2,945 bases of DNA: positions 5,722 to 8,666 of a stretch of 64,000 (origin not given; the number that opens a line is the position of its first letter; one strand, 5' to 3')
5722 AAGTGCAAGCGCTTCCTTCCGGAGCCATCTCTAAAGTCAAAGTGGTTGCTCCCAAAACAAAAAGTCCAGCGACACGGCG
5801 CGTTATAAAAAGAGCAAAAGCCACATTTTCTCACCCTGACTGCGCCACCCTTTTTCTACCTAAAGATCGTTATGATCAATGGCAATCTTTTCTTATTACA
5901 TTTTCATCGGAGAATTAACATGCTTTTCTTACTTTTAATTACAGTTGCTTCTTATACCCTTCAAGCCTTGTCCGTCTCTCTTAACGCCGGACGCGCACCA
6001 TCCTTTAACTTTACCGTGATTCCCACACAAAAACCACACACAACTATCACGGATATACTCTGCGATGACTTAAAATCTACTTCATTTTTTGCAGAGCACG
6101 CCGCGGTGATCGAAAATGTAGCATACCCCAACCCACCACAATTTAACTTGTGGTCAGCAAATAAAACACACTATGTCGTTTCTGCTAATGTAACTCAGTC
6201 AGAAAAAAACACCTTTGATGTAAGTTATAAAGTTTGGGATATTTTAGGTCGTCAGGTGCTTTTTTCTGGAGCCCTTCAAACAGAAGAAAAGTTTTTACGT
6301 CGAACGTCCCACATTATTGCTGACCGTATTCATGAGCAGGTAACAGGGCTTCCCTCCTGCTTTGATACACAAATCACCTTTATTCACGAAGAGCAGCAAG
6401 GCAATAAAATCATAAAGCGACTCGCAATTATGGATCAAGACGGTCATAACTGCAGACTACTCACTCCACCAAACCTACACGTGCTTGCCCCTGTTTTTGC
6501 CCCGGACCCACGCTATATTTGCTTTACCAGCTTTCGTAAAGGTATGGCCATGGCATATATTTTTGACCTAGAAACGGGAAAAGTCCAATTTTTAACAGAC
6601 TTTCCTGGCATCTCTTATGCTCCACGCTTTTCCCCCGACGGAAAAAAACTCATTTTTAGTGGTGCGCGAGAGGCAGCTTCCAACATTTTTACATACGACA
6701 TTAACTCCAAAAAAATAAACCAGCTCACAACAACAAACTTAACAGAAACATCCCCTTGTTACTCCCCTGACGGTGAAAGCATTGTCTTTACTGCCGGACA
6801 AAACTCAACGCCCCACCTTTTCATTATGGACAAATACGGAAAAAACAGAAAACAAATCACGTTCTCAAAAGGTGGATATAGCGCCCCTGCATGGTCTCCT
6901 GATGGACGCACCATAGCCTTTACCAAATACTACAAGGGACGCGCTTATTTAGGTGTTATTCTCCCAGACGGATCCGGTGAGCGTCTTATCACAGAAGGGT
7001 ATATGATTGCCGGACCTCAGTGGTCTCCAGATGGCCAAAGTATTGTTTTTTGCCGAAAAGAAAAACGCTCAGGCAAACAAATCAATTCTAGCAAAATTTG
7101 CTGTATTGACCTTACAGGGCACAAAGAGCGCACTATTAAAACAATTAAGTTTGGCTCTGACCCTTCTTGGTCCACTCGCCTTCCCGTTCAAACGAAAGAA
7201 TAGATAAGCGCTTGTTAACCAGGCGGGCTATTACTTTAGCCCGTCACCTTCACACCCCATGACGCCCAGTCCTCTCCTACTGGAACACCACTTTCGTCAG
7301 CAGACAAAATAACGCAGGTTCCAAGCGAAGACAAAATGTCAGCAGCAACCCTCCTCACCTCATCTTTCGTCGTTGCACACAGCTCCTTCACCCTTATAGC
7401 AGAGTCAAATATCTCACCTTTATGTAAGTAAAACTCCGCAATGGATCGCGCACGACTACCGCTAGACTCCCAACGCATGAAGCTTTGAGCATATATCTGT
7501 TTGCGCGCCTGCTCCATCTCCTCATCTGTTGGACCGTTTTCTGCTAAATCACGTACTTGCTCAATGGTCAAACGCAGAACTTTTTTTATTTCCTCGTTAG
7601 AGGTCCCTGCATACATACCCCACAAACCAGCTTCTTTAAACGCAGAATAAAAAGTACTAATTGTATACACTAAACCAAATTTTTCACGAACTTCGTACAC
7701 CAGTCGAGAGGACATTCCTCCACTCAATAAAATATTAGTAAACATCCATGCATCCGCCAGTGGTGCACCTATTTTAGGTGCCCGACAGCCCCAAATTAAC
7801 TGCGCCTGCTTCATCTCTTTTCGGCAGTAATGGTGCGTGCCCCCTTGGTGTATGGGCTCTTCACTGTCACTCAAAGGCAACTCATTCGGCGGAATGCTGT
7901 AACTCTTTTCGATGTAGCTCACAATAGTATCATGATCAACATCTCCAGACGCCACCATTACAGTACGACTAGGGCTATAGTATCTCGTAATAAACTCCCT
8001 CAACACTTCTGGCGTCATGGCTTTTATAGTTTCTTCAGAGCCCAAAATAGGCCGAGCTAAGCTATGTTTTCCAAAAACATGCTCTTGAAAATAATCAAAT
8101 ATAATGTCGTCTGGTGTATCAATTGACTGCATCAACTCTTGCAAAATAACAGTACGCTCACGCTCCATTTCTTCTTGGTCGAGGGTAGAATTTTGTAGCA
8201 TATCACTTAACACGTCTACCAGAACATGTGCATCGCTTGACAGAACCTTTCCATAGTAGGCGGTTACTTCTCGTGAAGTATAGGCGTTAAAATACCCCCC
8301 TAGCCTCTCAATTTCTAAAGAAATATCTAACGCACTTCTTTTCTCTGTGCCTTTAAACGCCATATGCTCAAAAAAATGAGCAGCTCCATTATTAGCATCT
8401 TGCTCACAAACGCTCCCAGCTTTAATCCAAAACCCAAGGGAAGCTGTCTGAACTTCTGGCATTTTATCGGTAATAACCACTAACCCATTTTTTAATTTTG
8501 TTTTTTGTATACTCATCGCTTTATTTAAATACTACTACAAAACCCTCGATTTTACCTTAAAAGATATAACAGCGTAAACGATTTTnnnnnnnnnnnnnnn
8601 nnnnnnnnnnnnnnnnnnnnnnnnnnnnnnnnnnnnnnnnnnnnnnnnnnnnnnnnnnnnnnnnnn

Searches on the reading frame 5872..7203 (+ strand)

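Call 28: search_protein_families(library=ncbifam, proteins=[window:5872-7203:+], max_evalue=0.00001)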
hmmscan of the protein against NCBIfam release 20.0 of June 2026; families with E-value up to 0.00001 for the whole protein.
window:5872-7203:+ (443 aa): 6 families
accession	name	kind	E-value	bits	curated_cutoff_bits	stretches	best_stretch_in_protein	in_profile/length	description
TIGR02800.1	propeller_TolB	equivalog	2.7e-86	290.1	343.15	1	52-434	30-418/418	Tol-Pal system beta propeller repeat protein TolB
NF002183.0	PRK01029.1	equivalog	9e-42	143.6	405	3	207-341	286-422/429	Tol-Pal system protein TolB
NF003124.0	PRK04043.1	equivalog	5.4e-28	97.9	428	2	31-331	19-318/419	Tol-Pal system protein TolB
NF053518.1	DipepPtdsDpp5Prph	equivalog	1.6e-20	73.2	900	1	297-402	19-131/655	dipeptidyl-peptidase Dpp5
NF033523.0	lasso_peptidase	equivalog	9.8e-15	54.3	400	1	337-400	91-155/638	Atxe2 family lasso peptide isopeptidase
NF052339.1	hydrazine_alpha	equivalog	2.8e-06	25.5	800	0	269-345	82-160/804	hydrazine synthase subunit alpha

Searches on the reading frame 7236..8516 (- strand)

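Call 28: search_protein_families(library=ncbifam, proteins=[window:7236-8516:-], max_evalue=0.00001)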
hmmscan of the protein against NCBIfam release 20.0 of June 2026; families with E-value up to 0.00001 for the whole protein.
window:7236-8516:- (426 aa): 4 families
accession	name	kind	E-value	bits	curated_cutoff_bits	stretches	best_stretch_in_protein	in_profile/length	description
NF047422.1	YfmF_fam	equivalog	6.2e-26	91.2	285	1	94-394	100-401/412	EF-P 5-aminopentanol modification-associated protein YfmF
NF047421.1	YfmH_fam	equivalog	2.7e-24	86.2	250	1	6-395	13-411/425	EF-P 5-aminopentanol modification-associated protein YfmH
NF011681.0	PRK15101.1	equivalog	7.1e-15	54.1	765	1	4-183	45-229/961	pitrilysin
TIGR02110.1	PQQ_syn_pqqF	equivalog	2.7e-14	52.9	320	1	7-191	4-192/697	pyrroloquinoline quinone biosynthesis protein PqqF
